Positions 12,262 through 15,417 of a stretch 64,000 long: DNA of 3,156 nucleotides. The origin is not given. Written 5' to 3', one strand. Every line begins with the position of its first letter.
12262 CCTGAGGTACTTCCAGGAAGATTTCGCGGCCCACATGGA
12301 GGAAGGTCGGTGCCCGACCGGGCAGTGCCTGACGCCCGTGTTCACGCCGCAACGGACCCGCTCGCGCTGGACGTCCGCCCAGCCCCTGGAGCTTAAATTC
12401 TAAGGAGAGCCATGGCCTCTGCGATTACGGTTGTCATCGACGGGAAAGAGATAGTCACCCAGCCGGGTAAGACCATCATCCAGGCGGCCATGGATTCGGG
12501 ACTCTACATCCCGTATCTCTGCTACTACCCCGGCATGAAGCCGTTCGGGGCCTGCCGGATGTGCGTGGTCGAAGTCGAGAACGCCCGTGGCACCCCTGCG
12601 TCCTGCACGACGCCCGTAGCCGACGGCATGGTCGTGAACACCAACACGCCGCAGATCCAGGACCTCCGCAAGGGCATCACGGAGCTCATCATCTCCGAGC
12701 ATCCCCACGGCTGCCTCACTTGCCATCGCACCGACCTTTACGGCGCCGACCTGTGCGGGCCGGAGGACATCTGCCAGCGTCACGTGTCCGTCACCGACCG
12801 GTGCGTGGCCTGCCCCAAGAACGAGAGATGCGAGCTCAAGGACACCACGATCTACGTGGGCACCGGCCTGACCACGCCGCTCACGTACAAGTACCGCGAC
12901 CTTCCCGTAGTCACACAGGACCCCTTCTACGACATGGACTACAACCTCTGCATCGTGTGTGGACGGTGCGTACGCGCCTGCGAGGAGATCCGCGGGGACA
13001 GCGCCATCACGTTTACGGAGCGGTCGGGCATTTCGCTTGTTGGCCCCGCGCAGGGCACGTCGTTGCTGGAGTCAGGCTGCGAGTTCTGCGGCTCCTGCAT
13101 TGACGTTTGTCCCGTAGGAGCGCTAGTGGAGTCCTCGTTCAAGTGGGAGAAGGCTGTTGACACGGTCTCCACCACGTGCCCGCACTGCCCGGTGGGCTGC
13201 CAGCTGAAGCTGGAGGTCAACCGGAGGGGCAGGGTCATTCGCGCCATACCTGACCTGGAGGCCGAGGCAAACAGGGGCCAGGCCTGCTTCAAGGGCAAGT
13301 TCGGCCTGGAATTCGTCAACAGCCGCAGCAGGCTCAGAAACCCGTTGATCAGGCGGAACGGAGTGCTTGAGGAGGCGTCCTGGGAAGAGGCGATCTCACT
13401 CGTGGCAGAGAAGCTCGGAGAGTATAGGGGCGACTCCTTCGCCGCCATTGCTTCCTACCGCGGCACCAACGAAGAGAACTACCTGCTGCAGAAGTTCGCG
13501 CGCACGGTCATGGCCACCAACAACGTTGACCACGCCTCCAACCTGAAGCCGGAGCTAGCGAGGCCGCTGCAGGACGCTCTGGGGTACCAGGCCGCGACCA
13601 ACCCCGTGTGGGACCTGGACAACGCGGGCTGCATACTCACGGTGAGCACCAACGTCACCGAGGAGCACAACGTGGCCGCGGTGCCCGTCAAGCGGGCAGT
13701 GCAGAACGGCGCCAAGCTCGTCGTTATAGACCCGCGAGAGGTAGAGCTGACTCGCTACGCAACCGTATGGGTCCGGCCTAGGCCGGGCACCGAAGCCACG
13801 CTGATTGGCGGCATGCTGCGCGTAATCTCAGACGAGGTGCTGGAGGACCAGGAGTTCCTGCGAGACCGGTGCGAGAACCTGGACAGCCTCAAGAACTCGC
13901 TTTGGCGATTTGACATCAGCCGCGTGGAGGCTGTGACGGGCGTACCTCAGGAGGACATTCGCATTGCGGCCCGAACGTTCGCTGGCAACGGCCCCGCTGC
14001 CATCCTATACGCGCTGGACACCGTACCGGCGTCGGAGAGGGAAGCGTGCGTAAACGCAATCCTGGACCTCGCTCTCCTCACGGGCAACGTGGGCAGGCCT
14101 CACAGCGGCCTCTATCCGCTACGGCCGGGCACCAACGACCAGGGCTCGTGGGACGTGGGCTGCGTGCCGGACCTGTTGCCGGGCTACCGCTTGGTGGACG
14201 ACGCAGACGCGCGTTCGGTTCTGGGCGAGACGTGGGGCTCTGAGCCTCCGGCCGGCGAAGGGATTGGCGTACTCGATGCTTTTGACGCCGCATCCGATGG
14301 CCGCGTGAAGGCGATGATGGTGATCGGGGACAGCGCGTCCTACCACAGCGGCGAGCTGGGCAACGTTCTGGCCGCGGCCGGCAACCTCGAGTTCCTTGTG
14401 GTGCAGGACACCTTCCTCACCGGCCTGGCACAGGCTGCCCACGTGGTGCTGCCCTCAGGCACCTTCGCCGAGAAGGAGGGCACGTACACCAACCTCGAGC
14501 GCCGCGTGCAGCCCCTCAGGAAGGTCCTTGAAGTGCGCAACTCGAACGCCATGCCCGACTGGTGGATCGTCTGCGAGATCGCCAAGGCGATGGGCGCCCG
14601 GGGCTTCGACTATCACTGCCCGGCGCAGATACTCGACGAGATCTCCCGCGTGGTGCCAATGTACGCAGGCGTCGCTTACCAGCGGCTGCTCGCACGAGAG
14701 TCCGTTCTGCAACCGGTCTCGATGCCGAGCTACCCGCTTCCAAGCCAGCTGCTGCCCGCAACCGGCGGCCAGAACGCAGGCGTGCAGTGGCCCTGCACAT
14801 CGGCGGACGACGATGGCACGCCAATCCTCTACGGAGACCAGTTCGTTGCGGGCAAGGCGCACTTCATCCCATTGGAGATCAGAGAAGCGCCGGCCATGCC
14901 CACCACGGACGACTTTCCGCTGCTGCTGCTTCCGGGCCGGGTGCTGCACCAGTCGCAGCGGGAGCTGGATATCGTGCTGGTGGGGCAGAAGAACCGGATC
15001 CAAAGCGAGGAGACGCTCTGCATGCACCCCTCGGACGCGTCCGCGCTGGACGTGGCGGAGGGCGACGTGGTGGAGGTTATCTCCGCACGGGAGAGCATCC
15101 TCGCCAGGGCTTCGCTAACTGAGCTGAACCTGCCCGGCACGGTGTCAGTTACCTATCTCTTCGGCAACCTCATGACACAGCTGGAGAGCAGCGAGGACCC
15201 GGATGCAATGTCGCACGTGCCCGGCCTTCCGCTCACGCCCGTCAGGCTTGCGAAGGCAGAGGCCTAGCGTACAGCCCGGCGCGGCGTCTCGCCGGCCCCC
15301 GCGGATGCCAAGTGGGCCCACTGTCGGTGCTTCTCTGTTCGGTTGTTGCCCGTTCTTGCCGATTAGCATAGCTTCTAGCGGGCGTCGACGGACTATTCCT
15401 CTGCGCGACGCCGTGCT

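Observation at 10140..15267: Stand-alone NuoEFG-like module with a 'pseudo-formate dehydrogenase' subunit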

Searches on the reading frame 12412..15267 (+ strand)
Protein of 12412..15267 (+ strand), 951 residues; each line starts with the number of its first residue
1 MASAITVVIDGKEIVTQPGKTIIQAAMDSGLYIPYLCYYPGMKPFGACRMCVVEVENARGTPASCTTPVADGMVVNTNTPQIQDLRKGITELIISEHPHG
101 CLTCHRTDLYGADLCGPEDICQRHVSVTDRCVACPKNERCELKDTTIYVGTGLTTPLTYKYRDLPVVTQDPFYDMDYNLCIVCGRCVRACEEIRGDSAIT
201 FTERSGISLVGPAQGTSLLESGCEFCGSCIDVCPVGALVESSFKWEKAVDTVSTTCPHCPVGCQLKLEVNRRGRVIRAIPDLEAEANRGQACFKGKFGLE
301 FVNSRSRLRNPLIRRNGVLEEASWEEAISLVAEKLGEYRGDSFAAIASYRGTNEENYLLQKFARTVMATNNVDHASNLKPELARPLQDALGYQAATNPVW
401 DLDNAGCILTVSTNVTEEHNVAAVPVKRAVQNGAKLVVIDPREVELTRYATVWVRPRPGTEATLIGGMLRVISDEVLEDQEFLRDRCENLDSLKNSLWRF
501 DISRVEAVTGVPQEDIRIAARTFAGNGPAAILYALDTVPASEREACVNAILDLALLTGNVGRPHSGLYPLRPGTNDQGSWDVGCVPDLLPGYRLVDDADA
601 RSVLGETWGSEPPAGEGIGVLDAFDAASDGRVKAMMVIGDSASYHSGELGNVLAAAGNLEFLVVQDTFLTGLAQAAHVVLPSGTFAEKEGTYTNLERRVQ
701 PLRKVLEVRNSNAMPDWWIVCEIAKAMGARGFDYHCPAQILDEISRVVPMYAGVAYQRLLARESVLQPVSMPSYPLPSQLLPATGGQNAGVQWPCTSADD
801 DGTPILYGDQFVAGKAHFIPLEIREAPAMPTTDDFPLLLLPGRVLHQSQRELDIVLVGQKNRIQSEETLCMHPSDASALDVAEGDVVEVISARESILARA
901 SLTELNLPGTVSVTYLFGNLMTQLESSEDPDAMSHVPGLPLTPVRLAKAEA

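Call 3: search_protein_families(library=pfam, proteins=[window:12412-15267:+])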
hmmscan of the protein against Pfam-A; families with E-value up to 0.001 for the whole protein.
window:12412-15267:+ (951 aa): 10 families
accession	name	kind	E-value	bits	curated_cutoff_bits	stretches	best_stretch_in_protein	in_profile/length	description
PF00384.28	Molybdopterin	-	3.6e-52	178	24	1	307-725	1-352/353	Molybdopterin oxidoreductase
PF13510.11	Fer2_4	-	7.3e-21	74.5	22.8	1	4-79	3-81/82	2Fe-2S iron-sulfur cluster binding domain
PF04879.21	Molybdop_Fe4S4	-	6.1e-13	49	22.7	1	251-304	3-55/55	Molybdopterin oxidoreductase Fe4S4 domain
PF01568.27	Molydop_binding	-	3e-12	47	26.8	1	837-919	1-82/110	Molydopterin dinucleotide binding domain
PF22117.2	Fer4_Nqo3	-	7.9e-10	39.2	27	1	173-238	4-66/67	NADH-quinone oxidoreductase subunit 3, ferredoxin-like domain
PF12838.12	Fer4_7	-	4e-08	34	27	1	180-237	2-52/52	4Fe-4S dicluster domain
PF10588.14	NADH-G_4Fe-4S_3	-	1.4e-06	28.2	27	1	86-106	1-21/40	NADH-ubiquinone oxidoreductase-G iron-sulfur binding region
PF14697.11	Fer4_21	-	3.8e-06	27.4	35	1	176-236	4-55/59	4Fe-4S dicluster domain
PF00111.32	Fer2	-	7.1e-06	26.3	21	1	9-58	3-50/77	2Fe-2S iron-sulfur cluster binding domain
PF00037.32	Fer4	-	2.9e-05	24.1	21.1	1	221-238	6-23/24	4Fe-4S binding domain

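Call 4: search_protein_families(library=ncbifam, proteins=[window:12412-15267:+])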
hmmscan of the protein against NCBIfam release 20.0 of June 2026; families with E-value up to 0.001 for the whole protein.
window:12412-15267:+ (951 aa): 39 families (the best 25 are shown)
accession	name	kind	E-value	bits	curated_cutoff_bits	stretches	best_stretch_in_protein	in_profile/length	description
TIGR01591.1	Fdh-alpha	equivalog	2.8e-168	561.1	666.25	2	254-770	1-520/672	formate dehydrogenase subunit alpha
NF047855.1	AssmNtatRedNasC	equivalog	6e-107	358.7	1100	2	249-771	18-553/708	assimilatory nitrate reductase catalytic subunit NasC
TIGR01973.1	NuoG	equivalog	2.2e-92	310.8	470.05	2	131-720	95-603/606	NADH-quinone oxidoreductase subunit NuoG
NF005895.0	PRK07860.1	equivalog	6.1e-89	299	802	2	175-743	160-673/811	NADH-quinone oxidoreductase subunit G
NF040763.1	FeFe_hydrog_A6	exception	1.3e-53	182.3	765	2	5-107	1-103/571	NADH-dependent [FeFe] hydrogenase, group A6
NF041323.1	Nitr_red_NasA_Halo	equivalog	5.2e-52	177.3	1000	1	259-903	3-631/673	assimilatory nitrate reductase NasA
NF006305.0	PRK08493.1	equivalog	3.8e-46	157.6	591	2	5-106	2-101/819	NADH-quinone oxidoreductase subunit G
NF005745.0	PRK07569.1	equivalog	4.7e-45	153.8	333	2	4-105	3-104/238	bidirectional hydrogenase complex protein HoxU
TIGR01701.1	Fdhalpha-like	subfamily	1.1e-43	149.4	582.15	1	304-755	96-582/744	FdhF/YdeP family oxidoreductase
TIGR01553.1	formate-DH-alph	equivalog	4.5e-41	140.6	814.2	2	225-484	20-301/1009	formate dehydrogenase-N subunit alpha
NF010055.0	PRK13532.1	equivalog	1.1e-36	126.4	904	3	489-726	327-570/830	nitrate reductase catalytic subunit NapA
NF040762.1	Hydr_FeFe_Clost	exception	1.2e-35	123.2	900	2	6-107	2-103/572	ferredoxin hydrogenase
NF012032.0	PRK15488.1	equivalog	1.2e-34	119.5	694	1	230-568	21-362/759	thiosulfate reductase PhsA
TIGR01706.1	NAPA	equivalog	2.3e-34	118.8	930.55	3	489-726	327-570/830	periplasmic nitrate reductase subunit alpha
NF041513.1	formate_DH_Act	exception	3e-33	114.7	1400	2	247-480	38-288/1067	formate dehydrogenase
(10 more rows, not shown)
